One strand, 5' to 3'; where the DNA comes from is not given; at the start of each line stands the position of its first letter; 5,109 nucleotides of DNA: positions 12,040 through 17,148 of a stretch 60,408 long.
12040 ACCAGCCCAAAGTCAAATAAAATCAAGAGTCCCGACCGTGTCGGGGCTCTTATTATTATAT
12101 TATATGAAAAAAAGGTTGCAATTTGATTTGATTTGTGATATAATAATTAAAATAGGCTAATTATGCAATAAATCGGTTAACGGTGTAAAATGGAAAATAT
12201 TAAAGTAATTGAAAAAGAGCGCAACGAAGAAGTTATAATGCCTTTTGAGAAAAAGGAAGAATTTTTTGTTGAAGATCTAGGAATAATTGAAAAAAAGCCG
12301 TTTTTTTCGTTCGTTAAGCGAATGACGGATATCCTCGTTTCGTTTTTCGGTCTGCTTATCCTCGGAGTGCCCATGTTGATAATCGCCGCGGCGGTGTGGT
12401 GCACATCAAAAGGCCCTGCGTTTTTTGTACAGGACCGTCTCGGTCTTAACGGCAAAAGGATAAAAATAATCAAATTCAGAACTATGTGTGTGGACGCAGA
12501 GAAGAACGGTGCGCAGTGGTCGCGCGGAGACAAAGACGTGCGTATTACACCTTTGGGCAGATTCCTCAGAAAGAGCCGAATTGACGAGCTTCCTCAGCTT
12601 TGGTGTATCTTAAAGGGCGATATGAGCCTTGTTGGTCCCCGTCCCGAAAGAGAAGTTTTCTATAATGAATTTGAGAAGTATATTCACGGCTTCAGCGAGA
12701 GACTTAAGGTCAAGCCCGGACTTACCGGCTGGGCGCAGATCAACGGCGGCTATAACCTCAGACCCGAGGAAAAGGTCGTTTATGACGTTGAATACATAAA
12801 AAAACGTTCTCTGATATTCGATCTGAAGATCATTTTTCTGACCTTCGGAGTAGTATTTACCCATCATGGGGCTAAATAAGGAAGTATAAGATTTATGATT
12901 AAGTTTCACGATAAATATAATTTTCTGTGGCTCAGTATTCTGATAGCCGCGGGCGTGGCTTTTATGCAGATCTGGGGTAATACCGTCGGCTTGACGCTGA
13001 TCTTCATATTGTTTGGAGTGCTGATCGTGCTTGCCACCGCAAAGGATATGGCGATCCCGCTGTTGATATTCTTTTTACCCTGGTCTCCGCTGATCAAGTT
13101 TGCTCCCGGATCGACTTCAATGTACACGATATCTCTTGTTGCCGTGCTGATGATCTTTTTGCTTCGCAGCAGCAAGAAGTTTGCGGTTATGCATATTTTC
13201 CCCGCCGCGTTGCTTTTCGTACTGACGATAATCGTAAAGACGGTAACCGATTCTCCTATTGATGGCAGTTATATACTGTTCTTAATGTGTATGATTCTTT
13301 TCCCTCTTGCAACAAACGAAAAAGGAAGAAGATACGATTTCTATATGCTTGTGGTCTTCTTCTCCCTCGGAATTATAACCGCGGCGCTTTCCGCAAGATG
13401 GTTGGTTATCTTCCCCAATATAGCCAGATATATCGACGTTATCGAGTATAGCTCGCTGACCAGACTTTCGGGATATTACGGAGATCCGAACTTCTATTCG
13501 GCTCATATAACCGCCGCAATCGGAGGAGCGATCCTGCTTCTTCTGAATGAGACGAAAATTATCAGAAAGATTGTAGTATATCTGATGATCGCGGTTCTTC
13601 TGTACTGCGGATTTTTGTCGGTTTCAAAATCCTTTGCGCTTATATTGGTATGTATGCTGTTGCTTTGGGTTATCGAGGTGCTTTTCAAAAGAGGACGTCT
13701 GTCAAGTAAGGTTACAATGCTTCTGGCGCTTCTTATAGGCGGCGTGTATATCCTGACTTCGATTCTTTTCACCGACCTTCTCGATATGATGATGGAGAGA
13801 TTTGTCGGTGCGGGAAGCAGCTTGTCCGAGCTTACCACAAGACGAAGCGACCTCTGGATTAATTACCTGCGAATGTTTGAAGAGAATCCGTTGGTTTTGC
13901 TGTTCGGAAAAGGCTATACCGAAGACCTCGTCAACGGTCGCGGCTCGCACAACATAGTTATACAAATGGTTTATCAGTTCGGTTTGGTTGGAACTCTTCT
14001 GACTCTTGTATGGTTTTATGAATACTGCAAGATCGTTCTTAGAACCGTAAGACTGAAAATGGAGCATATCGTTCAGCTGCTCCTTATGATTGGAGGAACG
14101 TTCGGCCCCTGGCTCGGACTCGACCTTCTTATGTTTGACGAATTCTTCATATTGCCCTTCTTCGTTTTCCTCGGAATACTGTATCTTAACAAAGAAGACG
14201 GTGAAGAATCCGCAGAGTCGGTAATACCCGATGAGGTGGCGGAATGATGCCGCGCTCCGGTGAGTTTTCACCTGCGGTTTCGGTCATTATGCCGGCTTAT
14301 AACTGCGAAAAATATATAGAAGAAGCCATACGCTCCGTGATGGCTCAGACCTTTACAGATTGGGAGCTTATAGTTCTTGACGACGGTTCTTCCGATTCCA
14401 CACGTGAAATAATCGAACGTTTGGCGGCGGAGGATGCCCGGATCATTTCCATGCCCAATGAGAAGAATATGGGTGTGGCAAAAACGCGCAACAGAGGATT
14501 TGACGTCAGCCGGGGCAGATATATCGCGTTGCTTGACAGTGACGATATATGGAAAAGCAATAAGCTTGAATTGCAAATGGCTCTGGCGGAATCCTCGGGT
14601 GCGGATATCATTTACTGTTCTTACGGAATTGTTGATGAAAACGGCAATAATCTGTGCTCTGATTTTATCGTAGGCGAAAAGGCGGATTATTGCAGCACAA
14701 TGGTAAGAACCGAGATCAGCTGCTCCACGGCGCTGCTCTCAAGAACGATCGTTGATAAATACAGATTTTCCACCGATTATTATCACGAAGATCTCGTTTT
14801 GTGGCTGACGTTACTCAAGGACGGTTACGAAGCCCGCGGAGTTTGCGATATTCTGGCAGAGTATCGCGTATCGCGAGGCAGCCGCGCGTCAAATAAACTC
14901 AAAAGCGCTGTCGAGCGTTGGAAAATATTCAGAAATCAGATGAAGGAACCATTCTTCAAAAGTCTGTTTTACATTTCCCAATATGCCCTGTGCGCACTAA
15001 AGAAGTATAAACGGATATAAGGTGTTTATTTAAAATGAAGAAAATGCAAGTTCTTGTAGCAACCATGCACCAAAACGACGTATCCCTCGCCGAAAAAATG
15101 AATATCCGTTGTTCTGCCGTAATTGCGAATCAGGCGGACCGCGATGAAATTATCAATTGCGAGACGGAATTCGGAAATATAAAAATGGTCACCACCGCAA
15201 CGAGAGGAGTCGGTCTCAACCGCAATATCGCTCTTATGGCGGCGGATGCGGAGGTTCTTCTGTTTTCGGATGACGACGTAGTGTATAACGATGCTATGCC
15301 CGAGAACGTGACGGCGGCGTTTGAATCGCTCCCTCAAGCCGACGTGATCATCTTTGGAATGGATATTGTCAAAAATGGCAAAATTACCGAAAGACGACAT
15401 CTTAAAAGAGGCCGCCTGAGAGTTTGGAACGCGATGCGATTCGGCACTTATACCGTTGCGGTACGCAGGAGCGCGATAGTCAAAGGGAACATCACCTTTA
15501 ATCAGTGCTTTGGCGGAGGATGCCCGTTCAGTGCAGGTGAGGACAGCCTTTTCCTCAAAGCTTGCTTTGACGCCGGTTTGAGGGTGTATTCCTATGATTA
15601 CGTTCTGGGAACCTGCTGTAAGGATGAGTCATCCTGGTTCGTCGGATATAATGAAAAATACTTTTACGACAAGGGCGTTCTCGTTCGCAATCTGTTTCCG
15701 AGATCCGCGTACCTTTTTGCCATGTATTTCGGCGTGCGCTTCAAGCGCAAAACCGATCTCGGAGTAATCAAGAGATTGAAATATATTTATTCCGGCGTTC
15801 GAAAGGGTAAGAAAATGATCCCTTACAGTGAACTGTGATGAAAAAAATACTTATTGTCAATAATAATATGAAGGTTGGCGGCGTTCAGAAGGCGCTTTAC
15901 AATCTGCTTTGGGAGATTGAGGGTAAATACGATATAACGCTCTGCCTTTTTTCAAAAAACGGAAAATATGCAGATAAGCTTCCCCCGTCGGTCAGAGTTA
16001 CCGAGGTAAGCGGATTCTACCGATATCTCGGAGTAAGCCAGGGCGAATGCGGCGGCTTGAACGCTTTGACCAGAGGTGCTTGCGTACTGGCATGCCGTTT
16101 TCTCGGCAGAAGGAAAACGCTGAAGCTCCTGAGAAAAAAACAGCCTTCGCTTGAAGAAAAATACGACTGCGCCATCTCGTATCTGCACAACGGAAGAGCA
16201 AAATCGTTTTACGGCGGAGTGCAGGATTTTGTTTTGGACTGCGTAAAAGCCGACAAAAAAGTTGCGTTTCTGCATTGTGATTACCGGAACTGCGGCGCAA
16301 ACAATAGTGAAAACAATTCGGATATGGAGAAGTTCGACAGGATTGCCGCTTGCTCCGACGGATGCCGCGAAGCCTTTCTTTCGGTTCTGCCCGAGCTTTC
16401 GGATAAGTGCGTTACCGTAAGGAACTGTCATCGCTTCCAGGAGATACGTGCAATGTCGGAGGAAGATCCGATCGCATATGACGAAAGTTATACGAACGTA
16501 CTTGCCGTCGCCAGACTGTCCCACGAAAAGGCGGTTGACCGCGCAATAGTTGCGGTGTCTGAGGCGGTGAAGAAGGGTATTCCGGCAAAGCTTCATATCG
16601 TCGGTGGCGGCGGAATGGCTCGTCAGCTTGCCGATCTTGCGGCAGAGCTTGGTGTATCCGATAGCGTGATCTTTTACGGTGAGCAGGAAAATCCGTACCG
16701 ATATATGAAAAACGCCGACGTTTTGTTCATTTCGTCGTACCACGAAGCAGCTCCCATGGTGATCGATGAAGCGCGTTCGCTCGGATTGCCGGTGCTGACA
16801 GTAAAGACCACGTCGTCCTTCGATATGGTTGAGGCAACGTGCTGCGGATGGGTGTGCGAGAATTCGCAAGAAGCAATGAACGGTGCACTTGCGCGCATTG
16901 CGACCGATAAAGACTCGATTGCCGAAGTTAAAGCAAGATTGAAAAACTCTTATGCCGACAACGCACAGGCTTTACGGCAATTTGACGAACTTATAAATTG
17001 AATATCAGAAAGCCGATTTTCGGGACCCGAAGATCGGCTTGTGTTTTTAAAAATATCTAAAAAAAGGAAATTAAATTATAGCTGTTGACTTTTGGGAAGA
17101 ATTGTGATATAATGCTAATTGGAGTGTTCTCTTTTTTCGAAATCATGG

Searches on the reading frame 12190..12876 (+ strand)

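Call 33: search_protein_families(library=pfam, proteins=[window:12190-12876:+], max_evalue=0.001)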
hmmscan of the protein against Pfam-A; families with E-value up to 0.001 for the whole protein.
window:12190-12876:+ (229 aa): 1 family
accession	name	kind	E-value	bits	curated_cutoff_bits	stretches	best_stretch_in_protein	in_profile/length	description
PF02397.22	Bac_transf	-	2.5e-65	219.8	27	1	43-223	1-178/179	Bacterial sugar transferase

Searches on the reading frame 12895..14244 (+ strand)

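Call 33: search_protein_families(library=pfam, proteins=[window:12895-14244:+], max_evalue=0.001)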
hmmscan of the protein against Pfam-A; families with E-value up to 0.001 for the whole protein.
window:12895-14244:+ (450 aa): 1 family
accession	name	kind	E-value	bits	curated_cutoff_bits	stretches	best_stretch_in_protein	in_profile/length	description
PF04932.20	Wzy_C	-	1.1e-06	29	31.7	1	231-370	2-148/149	O-Antigen ligase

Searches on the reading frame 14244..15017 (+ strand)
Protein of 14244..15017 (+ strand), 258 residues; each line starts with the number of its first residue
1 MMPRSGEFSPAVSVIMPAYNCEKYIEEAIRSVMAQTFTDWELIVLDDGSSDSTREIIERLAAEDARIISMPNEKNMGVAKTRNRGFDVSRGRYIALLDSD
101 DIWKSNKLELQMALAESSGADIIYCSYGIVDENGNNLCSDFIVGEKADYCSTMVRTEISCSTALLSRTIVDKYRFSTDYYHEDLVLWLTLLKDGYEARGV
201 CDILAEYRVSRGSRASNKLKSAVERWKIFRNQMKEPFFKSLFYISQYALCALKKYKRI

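Call 33: search_protein_families(library=pfam, proteins=[window:14244-15017:+], max_evalue=0.001)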
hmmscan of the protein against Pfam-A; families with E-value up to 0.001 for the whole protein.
window:14244-15017:+ (258 aa): 3 families
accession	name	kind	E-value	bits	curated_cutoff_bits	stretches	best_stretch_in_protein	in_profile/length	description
PF00535.33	Glycos_transf_2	-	1.1e-36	126.7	23.3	1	13-135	1-123/168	Glycosyl transferase family 2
PF10111.15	Glyco_tranf_2_2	-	4.3e-16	59.7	27.3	1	13-133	1-130/276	Glycosyltransferase like family 2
PF13641.12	Glyco_tranf_2_3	-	2.3e-14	54.4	27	1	10-195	1-199/230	Glycosyltransferase like family 2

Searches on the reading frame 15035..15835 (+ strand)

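Call 33: search_protein_families(library=pfam, proteins=[window:15035-15835:+], max_evalue=0.001)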
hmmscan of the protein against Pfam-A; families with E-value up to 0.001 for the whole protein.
window:15035-15835:+ (267 aa): 1 family
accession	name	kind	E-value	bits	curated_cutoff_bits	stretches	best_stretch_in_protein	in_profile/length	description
PF00535.33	Glycos_transf_2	-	1.3e-06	28.9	23.3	1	45-132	51-133/168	Glycosyl transferase family 2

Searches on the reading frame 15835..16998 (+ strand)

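Call 33: search_protein_families(library=pfam, proteins=[window:15835-16998:+], max_evalue=0.001)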
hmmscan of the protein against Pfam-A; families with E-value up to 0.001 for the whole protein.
window:15835-16998:+ (388 aa): 3 families
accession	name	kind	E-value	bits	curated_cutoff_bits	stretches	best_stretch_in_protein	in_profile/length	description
PF00534.26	Glycos_transf_1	-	1.2e-26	93.7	26.4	1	217-361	13-161/172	Glycosyl transferases group 1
PF13692.12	Glyco_trans_1_4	-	1e-19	71.6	27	1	221-358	3-142/142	Glycosyl transferases group 1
PF20706.3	GT4-conflict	-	8.6e-05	22.1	26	1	214-386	193-368/385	Family 4 Glycosyltransferase in conflict systems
